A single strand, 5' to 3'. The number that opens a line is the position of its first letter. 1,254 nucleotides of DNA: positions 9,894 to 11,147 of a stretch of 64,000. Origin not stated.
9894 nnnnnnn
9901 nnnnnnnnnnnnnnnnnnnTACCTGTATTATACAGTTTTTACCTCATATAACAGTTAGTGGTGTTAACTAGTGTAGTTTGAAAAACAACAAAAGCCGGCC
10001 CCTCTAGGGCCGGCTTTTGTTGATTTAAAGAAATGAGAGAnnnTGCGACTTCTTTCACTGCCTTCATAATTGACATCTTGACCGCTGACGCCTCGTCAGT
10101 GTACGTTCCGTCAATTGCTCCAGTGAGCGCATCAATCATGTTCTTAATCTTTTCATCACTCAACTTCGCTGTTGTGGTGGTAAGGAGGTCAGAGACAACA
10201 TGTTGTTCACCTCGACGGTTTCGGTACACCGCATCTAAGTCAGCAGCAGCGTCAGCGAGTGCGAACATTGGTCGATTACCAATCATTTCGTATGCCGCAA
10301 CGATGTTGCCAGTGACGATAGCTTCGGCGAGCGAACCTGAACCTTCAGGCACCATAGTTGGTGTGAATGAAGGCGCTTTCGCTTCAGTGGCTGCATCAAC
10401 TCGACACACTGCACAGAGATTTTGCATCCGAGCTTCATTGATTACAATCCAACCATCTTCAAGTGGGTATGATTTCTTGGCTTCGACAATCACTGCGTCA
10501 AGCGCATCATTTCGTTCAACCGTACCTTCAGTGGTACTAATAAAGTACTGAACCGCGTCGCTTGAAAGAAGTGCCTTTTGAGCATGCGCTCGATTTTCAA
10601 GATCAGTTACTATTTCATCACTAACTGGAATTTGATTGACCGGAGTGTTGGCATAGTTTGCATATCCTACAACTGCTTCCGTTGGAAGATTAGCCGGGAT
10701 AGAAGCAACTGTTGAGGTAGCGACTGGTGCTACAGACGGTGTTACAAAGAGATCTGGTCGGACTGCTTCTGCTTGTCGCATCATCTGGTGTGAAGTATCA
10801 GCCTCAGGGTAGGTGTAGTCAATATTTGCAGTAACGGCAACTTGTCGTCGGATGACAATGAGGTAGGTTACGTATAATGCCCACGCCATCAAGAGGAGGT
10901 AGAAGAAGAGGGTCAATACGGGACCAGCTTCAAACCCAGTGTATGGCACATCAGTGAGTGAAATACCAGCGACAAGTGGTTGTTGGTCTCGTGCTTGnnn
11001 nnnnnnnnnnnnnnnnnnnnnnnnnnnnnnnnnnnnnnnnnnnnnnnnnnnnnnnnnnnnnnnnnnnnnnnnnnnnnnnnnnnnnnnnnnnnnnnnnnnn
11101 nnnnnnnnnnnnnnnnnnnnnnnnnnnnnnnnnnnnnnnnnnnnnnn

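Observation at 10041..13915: Sortase with a near-consensus promoter, followed by a large substrate-like protein whose LPXTG-like sorting signal (VPYTG + TM + RRQ) is internal and followed by a 266-aa cytoplasmic domain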

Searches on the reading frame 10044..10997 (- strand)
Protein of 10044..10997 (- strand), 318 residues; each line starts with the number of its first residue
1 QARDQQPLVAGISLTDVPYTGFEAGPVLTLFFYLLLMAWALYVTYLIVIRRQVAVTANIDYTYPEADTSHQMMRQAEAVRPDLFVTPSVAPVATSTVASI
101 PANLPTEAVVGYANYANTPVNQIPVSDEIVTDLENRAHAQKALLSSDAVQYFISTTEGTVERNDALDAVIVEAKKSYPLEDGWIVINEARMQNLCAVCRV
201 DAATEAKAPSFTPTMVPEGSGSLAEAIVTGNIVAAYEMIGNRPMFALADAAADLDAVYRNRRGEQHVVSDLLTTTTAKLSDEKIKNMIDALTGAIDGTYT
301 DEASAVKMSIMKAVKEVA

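Call 7: find_homologous_proteins(query=window:10044-10997:-, max_evalue=0.001)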
Query seq(318 aa) (318 aa): 160 proteins with E <= 0.001 among 7844 candidates; the best 120 are listed.
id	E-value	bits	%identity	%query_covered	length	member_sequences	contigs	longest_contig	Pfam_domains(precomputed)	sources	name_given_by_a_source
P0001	3.9e-123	428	70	99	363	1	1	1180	-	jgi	jgi:hypothetical protein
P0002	3.5e-120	419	66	100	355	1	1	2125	-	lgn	-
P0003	1.3e-118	414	69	99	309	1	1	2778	-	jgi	jgi:hypothetical protein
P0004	8.1e-116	404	63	100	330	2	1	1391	-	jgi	jgi:hypothetical protein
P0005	3.1e-113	396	62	100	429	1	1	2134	-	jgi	jgi:hypothetical protein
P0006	2.7e-110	386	62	100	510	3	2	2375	-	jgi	jgi:hypothetical protein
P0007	3.9e-107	376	60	98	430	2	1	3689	-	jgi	-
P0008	4.2e-107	376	61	95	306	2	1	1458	-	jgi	-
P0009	7.3e-106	372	59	99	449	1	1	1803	-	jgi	jgi:hypothetical protein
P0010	1.0e-102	361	57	100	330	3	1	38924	-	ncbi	-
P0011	1.2e-100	355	57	100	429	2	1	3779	-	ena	-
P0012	2.0e-98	347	57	100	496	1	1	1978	-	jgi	-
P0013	4.8e-95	336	69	77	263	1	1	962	-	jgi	jgi:hypothetical protein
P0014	3.1e-92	327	68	77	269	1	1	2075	-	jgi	jgi:hypothetical protein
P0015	2.8e-91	324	59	92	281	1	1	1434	-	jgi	jgi:hypothetical protein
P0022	1.0e-84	302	50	99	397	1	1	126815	-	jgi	jgi:hypothetical protein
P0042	2.4e-70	255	47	99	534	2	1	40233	-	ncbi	-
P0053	2.9e-60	222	44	92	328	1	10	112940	-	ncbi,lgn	-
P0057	9.5e-60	220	41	92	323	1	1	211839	-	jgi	jgi:hypothetical protein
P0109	3.4e-49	186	45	71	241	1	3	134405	-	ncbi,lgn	-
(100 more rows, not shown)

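Call 12: find_encoding_contigs(protein=P0010, flank=8000, max_places=2)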
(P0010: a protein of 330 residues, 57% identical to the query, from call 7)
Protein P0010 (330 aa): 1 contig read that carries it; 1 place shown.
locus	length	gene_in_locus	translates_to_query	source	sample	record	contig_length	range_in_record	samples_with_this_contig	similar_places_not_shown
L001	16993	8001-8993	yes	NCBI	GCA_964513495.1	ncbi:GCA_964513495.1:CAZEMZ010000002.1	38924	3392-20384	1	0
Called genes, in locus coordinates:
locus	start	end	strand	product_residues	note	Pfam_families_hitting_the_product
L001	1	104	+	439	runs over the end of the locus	PF03483:B3_4, PF03484:B5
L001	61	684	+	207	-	PF03147:FDX-ACB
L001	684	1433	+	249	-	PF03372:Exo_endo_phos (weak)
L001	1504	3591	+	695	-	PF02518:HATPase_c, PF00204:DNA_gyraseB, PF01751:Toprim, PF00986:DNA_gyraseB_C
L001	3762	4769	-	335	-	-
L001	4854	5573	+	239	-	PF04203:Sortase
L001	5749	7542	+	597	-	-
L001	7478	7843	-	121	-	-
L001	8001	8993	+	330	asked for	-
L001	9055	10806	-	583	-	PF07973:tRNA_SAD (weak), PF00587:tRNA-synt_2b, PF03129:HGTP_anticodon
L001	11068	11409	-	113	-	-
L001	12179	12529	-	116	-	PF01336:tRNA_anti-codon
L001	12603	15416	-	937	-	PF02811:PHP, PF07733:DNA_pol3_alpha, PF17657:DNA_pol3_finger, PF14579:HHH_6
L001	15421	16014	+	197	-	PF01351:RNase_HII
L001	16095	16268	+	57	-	-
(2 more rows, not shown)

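Call 13: find_encoding_contigs(protein=P0042, flank=8000, max_places=2)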
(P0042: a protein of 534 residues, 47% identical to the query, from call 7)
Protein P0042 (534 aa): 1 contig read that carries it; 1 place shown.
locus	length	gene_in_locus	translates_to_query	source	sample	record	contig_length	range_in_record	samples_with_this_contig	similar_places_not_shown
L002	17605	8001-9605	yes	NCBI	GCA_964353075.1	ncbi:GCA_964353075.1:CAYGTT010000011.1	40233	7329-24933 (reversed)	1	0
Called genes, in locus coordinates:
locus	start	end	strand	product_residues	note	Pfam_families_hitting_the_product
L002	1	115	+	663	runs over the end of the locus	PF03483:B3_4, PF03484:B5, PF17759:tRNA_synthFbeta, PF03147:FDX-ACB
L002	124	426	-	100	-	-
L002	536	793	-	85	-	-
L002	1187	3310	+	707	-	PF02518:HATPase_c, PF00204:DNA_gyraseB, PF01751:Toprim, PF00986:DNA_gyraseB_C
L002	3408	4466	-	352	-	-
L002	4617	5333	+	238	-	PF04203:Sortase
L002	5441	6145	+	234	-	-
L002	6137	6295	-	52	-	-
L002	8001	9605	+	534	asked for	-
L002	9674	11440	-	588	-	PF07973:tRNA_SAD, PF00587:tRNA-synt_2b, PF03129:HGTP_anticodon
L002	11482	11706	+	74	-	-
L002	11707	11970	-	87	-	-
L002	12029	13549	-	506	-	PF00657:Lipase_GDSL, PF13472:Lipase_GDSL_2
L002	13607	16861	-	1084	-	PF02811:PHP, PF07733:DNA_pol3_alpha, PF17657:DNA_pol3_finger, PF14579:HHH_6, PF01336:tRNA_anti-codon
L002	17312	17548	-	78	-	-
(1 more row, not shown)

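Call 14: find_encoding_contigs(protein=P0022, flank=8000, max_places=2)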
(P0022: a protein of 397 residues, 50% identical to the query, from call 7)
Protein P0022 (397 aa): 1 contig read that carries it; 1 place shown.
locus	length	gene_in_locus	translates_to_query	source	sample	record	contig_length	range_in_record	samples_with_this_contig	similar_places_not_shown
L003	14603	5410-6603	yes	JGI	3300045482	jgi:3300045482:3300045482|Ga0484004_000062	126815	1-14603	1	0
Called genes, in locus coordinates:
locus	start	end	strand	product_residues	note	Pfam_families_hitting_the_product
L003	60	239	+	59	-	PF00986:DNA_gyraseB_C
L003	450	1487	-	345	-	-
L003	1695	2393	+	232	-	PF04203:Sortase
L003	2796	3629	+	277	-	-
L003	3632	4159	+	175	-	-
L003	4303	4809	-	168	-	-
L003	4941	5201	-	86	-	-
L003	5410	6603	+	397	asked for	-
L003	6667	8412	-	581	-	PF07973:tRNA_SAD (weak), PF00587:tRNA-synt_2b, PF03129:HGTP_anticodon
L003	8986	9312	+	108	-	PF04266:ASCH (weak)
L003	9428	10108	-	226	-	PF04471:Mrr_cat, PF13156:Mrr_cat_2 (weak), PF22722:NA-iREase1, PF01396:Zn_ribbon_Top1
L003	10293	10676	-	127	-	PF07237:DUF1428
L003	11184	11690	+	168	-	PF00578:AhpC-TSA, PF08534:Redoxin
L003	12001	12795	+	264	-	PF08241:Methyltransf_11, PF08242:Methyltransf_12 (weak), PF13649:Methyltransf_25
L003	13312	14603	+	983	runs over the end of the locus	PF03477:ATP-cone, PF00317:Ribonuc_red_lgN, PF02867:Ribonuc_red_lgC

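Call 17: find_encoding_contigs(protein=P0057, flank=8000, max_places=2)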
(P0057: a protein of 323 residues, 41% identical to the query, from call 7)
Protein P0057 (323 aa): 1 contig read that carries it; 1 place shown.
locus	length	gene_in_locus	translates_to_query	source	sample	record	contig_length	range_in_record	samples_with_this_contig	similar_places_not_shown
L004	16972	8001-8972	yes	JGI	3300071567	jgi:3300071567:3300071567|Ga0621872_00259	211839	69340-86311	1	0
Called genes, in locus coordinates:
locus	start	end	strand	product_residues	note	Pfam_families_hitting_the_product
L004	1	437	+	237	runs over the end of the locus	PF01409:tRNA-synt_2d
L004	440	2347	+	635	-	PF03483:B3_4, PF03484:B5, PF17759:tRNA_synthFbeta, PF03147:FDX-ACB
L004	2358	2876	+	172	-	PF00293:NUDIX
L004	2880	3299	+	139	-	PF00293:NUDIX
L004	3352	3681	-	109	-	-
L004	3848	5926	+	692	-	PF02518:HATPase_c, PF00204:DNA_gyraseB, PF01751:Toprim, PF00986:DNA_gyraseB_C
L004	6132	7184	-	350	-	-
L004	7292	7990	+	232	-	PF04203:Sortase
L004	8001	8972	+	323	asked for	-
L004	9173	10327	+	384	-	PF05496:RuvB_N, PF01078:Mg_chelatase (faint), PF13191:AAA_16 (faint), PF00004:AAA, PF07728:AAA_5, PF16193:AAA_assoc_2, PF12002:MgsA_C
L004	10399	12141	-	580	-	PF07973:tRNA_SAD (faint), PF00587:tRNA-synt_2b, PF03129:HGTP_anticodon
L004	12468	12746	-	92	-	-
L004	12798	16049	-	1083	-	PF02811:PHP, PF07733:DNA_pol3_alpha, PF17657:DNA_pol3_finger, PF14579:HHH_6, PF01336:tRNA_anti-codon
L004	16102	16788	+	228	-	PF01351:RNase_HII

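Call 18: find_encoding_contigs(protein=P0109, flank=8000, max_places=2)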
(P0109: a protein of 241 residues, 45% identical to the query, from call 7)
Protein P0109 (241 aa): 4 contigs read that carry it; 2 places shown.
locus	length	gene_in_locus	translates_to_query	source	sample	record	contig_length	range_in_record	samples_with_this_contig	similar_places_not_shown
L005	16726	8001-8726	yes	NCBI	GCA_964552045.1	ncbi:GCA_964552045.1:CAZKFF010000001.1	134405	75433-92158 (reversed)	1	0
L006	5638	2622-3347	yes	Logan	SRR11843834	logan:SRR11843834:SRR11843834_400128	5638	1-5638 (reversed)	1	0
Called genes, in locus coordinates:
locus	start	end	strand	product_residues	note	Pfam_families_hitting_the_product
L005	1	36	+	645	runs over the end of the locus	PF03483:B3_4, PF03484:B5, PF17759:tRNA_synthFbeta, PF03147:FDX-ACB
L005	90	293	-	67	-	-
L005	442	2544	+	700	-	PF02518:HATPase_c, PF00204:DNA_gyraseB, PF01751:Toprim, PF00986:DNA_gyraseB_C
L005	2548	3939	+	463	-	PF10518:TAT_signal (weak), PF01471:PG_binding_1 (weak)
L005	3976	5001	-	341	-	-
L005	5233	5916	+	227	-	PF04203:Sortase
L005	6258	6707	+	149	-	-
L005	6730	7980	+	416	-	-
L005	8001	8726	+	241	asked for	-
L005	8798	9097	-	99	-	-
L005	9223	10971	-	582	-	PF00587:tRNA-synt_2b, PF03129:HGTP_anticodon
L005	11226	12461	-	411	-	PF24517:CBM96, PF01551:Peptidase_M23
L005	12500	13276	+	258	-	-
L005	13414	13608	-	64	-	-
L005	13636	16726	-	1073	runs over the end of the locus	PF02811:PHP, PF07733:DNA_pol3_alpha, PF17657:DNA_pol3_finger, PF14579:HHH_6, PF01336:tRNA_anti-codon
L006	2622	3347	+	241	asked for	-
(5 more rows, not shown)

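Call 19: find_encoding_contigs(protein=P0053, flank=8000, max_places=2)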
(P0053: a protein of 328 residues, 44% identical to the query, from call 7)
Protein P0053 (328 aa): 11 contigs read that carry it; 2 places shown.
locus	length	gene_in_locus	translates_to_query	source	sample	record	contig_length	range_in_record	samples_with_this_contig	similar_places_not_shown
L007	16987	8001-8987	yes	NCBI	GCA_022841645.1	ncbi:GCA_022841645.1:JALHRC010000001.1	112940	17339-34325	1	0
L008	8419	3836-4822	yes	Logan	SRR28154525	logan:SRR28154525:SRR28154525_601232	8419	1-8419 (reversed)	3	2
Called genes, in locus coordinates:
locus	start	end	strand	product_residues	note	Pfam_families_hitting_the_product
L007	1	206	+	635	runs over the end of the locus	PF03483:B3_4, PF03484:B5, PF17759:tRNA_synthFbeta, PF03147:FDX-ACB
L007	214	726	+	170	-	PF00293:NUDIX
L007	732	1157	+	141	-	PF00293:NUDIX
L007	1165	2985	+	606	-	PF02012:BNR (faint), PF15902:Sortilin-Vps10 (faint), PF01471:PG_binding_1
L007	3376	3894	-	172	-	-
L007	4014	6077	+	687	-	PF02518:HATPase_c, PF00204:DNA_gyraseB, PF01751:Toprim, PF00986:DNA_gyraseB_C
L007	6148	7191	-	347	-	-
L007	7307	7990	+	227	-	PF04203:Sortase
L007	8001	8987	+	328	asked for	-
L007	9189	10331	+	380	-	PF05496:RuvB_N, PF13191:AAA_16 (faint), PF00004:AAA, PF07728:AAA_5, PF13401:AAA_22 (faint), PF25361:AAA_lid_RFC1 (faint), PF16193:AAA_assoc_2, PF12002:MgsA_C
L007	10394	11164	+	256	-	-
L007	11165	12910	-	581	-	PF07973:tRNA_SAD (weak), PF00587:tRNA-synt_2b, PF03129:HGTP_anticodon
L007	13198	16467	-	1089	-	PF02811:PHP, PF07733:DNA_pol3_alpha, PF17657:DNA_pol3_finger, PF14579:HHH_6, PF01336:tRNA_anti-codon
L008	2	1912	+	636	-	?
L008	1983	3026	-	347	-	-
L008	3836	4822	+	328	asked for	-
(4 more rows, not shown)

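Call 23: find_related_loci(query=A1, collection=genome_contigs, flank=7000)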
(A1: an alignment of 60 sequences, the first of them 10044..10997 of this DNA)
Query A1 (318 aa) in genome_contigs; peptide patterns used: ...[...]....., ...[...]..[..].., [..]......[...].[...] (x = any residue, [..] = any of these).
173 stretches matched a pattern; 105 encode a relative of the query (tblastn E <= 1e-3); the best 80 are kept; 80 distinct loci.
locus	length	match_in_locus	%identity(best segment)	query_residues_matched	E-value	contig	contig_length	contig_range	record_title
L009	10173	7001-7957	66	1-318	7e-138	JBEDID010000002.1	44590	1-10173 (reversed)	MAG: Candidatus Parcubacteria bacterium isolate NASQAN2015_010_A_bin.14 scaffold_000010, whole genome shotgun sequence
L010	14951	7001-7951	66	1-316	4e-128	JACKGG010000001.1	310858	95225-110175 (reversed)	MAG: Candidatus Nomurabacteria bacterium isolate HK-STAS-PATE-28 HK-STAS-PATE-28_1, whole genome shotgun sequence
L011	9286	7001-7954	67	4-318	1e-127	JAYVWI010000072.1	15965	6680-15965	MAG: Candidatus Paceibacterota bacterium isolate GL82_DN_metabat_113 GL82_DN_metabat_113_71, whole genome shotgun sequen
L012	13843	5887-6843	66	1-318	1e-125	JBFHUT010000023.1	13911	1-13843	MAG: Candidatus Paceibacteria bacterium isolate Mix_sand09.2021.07.G.23 k141_617032_length_13911_cov_12.3368, whole geno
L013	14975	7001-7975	62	1-318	1e-124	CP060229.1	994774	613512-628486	MAG: Candidatus Nomurabacteria bacterium isolate HK-STAS-PATE-25 chromosome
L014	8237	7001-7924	66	4-318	3e-122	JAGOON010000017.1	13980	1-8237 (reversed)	MAG: Candidatus Paceibacterota bacterium isolate Gw_Bodden_bin_22 Gw_Bodden_5679_length_13980_cov_7.279578, whole genome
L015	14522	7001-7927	65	1-315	6e-122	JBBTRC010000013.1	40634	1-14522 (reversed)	MAG: Patescibacteria group bacterium isolate H41-bin044_1 H41_bin044_1_000000000013, whole genome shotgun sequence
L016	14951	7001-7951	63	1-318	4e-121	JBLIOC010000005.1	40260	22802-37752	MAG: Candidatus Paceibacteria bacterium isolate 3300053785_176 Ga0535658_0001443, whole genome shotgun sequence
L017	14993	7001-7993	59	1-317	1e-120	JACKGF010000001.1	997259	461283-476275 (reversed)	MAG: Candidatus Nomurabacteria bacterium isolate HK-STAS-PATE-27 HK-STAS-PATE-27_1, whole genome shotgun sequence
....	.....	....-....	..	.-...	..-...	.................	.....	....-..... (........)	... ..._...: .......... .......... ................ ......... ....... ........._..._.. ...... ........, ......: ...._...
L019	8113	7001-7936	66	3-318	1e-119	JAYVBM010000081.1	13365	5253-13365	MAG: Candidatus Paceibacterota bacterium isolate GL28_UP_metabat_94 GL28_UP_metabat_94_80, whole genome shotgun sequence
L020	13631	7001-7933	63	1-318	1e-116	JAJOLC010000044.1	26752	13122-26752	MAG: Candidatus Paceibacterota bacterium isolate MAG-712 c_000000000028, whole genome shotgun sequence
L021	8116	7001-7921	65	4-318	2e-115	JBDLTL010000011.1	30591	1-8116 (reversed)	MAG: Candidatus Parcubacteria bacterium isolate lewisrun_2019_sw_WHONDRS-S19S_0014_A_bin.41 scaffold_0000258, whole geno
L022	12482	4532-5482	63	1-318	2e-115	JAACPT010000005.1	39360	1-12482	MAG: Candidatus Parcubacteria bacterium isolate CG_2015-02_43_9 CG_2015-02_curated_scaffold_568, whole genome shotgun se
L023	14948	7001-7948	62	1-318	5e-115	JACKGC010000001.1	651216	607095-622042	MAG: Candidatus Nomurabacteria bacterium isolate HK-STAS-PATE-21 HK-STAS-PATE-21_1, whole genome shotgun sequence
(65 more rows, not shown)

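Call 29: search_solved_structures(query=A2, max_evalue=1)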
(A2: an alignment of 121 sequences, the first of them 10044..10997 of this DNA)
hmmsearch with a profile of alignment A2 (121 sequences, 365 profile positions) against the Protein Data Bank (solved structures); distinct sequences matched with E-value up to 1: 1.
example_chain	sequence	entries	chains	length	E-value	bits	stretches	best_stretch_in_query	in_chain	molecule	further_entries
6tmh_G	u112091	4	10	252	0.69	12.7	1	289-338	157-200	Oligomycin sensitivity conferring protein (OSCP)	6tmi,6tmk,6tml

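Call 37: predict_structure(alignment_id=A2)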
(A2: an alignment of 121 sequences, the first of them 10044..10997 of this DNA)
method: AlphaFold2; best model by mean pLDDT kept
length: 318 residues; sequences in the alignment: 121
mean_pLDDT: 79.1   pTM: 0.59
mean pLDDT of the five models: 79.1, 78.6, 78.7, 77.9, 77.7
residues with pLDDT >= 90: 138; 70-90: 72; 50-70: 94; < 50: 14
segments of 3 or more residues with pLDDT < 50: 56-62, 93-95
pLDDT, mean of each block of 10 residues (from residue 1): 56 57 74 94 85 52 55 80 70 52 63 55 77 92 92 86 93 90 89 77 61 59 94 92 90 95 94 97 96 80 91 96
secondary structure, 60 per line:
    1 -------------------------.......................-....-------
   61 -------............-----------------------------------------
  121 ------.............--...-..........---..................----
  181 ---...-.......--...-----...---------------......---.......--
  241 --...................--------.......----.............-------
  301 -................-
elements in order: H26-48 H50-53 H68-79 H127-139 E142-144 H146-155 H159-176 E184-186 H188-194 H223-228 H232-238 H243-261 H270-276 H281-293 H302-317

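Call 47: search_protein_representatives(alignment_id=A2)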
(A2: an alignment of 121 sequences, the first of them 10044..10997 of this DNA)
Query: 121 sequences, 365 profile positions. Proteins with E-value up to 0.001 (for the whole library): 701; up to 1e-10: 513; up to 1e-30: 256. The best 150 are listed.
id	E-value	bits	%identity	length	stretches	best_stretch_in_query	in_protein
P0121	2.7e-148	510.9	-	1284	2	6-364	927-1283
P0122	9.5e-147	505.8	-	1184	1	6-364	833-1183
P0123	1.1e-145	502.3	-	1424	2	6-364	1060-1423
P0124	6.1e-145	499.9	-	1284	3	6-364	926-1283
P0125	1.1e-143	495.8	-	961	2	6-365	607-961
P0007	2.3e-143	494.7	-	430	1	6-364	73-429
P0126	5.2e-143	493.5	-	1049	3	6-364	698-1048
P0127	6.6e-141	486.6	-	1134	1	8-365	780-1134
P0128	6.3e-140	483.4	-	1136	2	6-364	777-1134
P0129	8.9e-140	482.9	-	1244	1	6-364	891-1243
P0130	1.1e-139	482.6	-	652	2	7-365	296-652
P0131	1.4e-139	482.3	-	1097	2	7-365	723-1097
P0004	1.5e-139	482.2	-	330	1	36-364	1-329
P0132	1.6e-139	482.1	-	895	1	7-364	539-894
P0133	3.9e-139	480.8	-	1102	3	6-365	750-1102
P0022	6.3e-127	440.6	-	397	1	7-364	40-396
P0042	5.6e-126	437.5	-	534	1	4-364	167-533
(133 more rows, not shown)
